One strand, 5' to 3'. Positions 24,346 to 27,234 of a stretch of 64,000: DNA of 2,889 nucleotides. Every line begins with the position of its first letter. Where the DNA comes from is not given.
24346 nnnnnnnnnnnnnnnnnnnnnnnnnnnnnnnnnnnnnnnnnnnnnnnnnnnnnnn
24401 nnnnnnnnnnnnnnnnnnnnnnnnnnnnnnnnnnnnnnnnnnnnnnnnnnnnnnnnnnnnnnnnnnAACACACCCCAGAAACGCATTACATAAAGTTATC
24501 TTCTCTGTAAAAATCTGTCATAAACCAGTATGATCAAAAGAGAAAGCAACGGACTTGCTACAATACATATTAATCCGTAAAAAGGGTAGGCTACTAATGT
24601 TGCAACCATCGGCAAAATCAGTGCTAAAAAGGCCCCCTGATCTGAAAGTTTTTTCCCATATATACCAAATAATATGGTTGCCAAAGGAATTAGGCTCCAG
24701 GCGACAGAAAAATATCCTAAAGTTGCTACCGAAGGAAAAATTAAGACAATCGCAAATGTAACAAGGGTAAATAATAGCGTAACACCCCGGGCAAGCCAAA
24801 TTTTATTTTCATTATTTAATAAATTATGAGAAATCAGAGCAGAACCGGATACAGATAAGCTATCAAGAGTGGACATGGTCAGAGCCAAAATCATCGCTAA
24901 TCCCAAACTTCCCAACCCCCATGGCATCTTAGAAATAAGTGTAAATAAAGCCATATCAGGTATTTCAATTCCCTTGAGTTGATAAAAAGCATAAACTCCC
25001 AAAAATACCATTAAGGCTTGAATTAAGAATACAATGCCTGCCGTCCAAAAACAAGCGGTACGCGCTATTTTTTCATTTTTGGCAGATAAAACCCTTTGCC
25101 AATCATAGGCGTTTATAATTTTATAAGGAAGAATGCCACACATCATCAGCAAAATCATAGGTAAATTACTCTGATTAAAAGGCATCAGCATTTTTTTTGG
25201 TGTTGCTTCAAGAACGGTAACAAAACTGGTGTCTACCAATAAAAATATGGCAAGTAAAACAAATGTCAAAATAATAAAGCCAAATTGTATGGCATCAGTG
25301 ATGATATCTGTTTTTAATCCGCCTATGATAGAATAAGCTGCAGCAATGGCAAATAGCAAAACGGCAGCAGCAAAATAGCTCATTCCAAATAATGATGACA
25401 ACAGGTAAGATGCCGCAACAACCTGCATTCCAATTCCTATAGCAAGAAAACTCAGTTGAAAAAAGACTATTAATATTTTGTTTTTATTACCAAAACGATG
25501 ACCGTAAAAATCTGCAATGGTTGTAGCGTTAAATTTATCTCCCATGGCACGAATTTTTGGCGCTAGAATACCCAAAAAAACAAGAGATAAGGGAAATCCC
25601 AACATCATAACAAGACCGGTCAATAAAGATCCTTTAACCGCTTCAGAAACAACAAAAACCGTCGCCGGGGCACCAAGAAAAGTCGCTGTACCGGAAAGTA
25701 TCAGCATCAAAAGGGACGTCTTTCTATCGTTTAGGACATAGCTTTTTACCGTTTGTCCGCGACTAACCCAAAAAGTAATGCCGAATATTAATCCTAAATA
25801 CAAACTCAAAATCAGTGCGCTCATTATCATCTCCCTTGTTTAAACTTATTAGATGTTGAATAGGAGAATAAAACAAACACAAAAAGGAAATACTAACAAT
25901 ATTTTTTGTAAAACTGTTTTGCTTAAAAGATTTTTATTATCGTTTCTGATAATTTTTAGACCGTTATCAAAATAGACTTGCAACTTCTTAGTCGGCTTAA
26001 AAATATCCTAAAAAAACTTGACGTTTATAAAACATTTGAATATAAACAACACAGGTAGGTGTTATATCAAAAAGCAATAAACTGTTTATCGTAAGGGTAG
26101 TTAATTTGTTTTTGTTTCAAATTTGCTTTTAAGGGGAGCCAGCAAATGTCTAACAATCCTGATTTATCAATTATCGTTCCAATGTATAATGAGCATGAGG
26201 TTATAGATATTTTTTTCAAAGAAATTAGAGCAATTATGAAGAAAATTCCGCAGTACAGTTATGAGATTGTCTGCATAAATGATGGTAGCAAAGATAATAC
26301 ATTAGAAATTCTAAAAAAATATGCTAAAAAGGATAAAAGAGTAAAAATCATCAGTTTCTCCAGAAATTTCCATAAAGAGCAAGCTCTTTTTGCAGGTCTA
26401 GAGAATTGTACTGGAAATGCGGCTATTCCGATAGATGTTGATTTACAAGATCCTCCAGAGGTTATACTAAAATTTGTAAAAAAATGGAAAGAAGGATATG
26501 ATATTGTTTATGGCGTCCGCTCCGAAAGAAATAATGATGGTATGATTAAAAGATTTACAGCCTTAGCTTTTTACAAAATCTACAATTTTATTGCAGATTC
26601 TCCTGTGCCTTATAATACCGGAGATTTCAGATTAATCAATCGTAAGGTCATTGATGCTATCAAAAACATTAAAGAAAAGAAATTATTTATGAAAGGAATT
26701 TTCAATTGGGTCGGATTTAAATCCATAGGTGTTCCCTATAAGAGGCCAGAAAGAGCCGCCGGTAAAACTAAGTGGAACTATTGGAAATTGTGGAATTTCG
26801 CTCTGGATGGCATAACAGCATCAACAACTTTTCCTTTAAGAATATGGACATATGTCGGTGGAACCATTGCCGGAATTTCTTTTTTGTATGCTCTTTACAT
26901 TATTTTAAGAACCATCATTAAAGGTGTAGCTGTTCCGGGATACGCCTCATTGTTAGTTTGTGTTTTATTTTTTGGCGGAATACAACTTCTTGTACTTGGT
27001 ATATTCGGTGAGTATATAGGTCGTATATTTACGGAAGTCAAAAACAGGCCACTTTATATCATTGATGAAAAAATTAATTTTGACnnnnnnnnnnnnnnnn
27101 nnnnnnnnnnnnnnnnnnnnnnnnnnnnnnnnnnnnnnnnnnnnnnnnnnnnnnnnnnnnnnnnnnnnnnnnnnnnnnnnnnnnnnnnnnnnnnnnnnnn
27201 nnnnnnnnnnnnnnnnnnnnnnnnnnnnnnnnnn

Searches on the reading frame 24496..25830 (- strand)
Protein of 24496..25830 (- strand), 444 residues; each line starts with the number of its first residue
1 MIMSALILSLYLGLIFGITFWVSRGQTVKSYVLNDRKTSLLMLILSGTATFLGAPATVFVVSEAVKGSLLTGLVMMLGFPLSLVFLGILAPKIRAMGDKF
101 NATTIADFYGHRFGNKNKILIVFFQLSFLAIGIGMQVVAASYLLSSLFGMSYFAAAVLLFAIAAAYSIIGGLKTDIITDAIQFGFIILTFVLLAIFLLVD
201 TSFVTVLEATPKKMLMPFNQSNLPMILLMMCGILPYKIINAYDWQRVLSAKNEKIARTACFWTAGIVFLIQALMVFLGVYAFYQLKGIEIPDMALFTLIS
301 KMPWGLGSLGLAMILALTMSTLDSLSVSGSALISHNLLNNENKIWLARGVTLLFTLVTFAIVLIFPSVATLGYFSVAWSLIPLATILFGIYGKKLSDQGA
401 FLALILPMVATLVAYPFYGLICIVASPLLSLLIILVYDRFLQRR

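Call 6: search_protein_families(library=pfam, proteins=[window:24496-25830:-], max_evalue=0.01)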
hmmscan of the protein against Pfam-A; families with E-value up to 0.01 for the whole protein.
window:24496-25830:- (444 aa): 1 family
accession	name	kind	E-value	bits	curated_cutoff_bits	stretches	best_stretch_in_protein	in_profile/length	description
PF00474.23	SSF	-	5.3e-24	85.3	22.8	1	47-405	23-404/406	Sodium:solute symporter family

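Call 7: search_protein_families(library=ncbifam, proteins=[window:24496-25830:-], max_evalue=0.01)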
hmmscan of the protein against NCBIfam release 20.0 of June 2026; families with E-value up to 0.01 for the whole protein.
window:24496-25830:- (444 aa): 6 families
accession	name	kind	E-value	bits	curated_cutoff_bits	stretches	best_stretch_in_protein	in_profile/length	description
TIGR00813.1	sss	superfamily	2.2e-28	99.5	184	1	31-405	1-409/411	sodium/solute symporter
TIGR02119.1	panF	equivalog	5.1e-16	58.8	328.05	1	8-440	7-467/471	sodium/pantothenate symporter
TIGR02121.1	Na_Pro_sym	equivalog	1.8e-12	46.8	515.5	1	8-441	7-469/488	sodium/proline symporter PutP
NF011948.0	PRK15419.1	equivalog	2.5e-07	29.9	955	1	12-437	17-469/502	sodium/proline symporter PutP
TIGR03648.1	Na_symport_lg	subfamily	3.7e-06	25.7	320.75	1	7-206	4-199/547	VC_2705 family sodium/solute symporter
NF005621.0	PRK07375.1-6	equivalog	0.0043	16.9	126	0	125-181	12-67/120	putative monovalent cation/H+ antiporter subunit C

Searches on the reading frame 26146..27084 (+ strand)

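Call 6: search_protein_families(library=pfam, proteins=[window:26146-27084:+], max_evalue=0.01)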
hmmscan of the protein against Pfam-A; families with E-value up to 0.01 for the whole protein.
window:26146-27084:+ (313 aa): 3 families
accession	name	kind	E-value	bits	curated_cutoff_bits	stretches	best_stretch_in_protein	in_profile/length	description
PF00535.33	Glycos_transf_2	-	6.7e-34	117.7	23.3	1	8-171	1-166/168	Glycosyl transferase family 2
PF13641.12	Glyco_tranf_2_3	-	4.2e-05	24.1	27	1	5-182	1-185/230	Glycosyltransferase like family 2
PF10111.15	Glyco_tranf_2_2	-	0.0036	17.3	27.3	1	8-100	1-92/276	Glycosyltransferase like family 2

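Call 7: search_protein_families(library=ncbifam, proteins=[window:26146-27084:+], max_evalue=0.01)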
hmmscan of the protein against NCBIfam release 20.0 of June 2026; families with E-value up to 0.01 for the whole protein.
window:26146-27084:+ (313 aa): 20 families
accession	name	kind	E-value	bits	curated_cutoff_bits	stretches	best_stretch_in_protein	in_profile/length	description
NF047588.1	GlcsyltransPgfSStrep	equivalog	9.6e-91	304.2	500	1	7-309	3-305/308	glycosyltransferase PgfS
NF007986.1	PRK10714.1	equivalog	3.5e-53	180.7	529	1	7-310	8-312/316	undecaprenyl-phosphate 4-deoxy-4-formamido-L-arabinose transferase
TIGR03937.1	PgaC_IcaA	equivalog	4.2e-15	55.6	422.3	1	3-100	43-136/407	poly-beta-1,6-N-acetyl-D-glucosamine synthase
NF007482.0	PRK10073.1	equivalog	7.9e-13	48.1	423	1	1-100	2-96/334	glycosyltransferase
NF047683.1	TeichurnBiosyTuaG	equivalog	4.6e-10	39.5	400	1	2-104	3-101/252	teichuronic acid biosynthesis protein TuaG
TIGR03111.1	glyc2_xrt_Gpos1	hypoth_equivalog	4e-08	32.5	363.95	1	3-120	47-162/439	TIGR03111 family XrtG-associated glycosyltransferase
TIGR04242.1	nodulat_NodC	equivalog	4.5e-08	32.5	550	1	3-116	46-158/395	chitooligosaccharide synthase NodC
NF041875.1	EPS_EpsD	equivalog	6.5e-08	32.3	370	1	7-121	1-111/325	exopolysaccharide biosynthesis glycosyltransferase EpsD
NF041391.1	DPhHxTase_Halo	equivalog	1.9e-07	30.3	375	1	13-176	3-157/213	dolichyl-phosphate hexose transferase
NF050050.1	ProtGlycPglI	equivalog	2.2e-07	30.6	500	1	5-131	2-125/306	GalNAc(5)-diNAcBac-PP-undecaprenol beta-1,3-glucosyltransferase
TIGR04283.1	glyco_like_mftF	equivalog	1.5e-06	27.9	182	1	7-61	1-51/221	TIGR04283 family arsenosugar biosynthesis glycosyltransferase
NF058614.1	PPMAGASynPpgS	equivalog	2.8e-06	26.9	370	1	6-129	1-117/226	polyprenyl-phospho-N-acetylgalactosaminyl synthase PpgS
TIGR04182.1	glyco_TIGR04182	equivalog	3.7e-06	26.6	325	1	6-140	1-124/293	S-layer glycoprotein N-glycosyltransferase AglJ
NF053739.1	GlytfEpsEBac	equivalog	7e-06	25.2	450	1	5-92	1-85/265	glycosyltransferase EpsE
NF010496.0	PRK13915.1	equivalog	7.8e-06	25.2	262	1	6-105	32-132/307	glucosyl-3-phosphoglycerate synthase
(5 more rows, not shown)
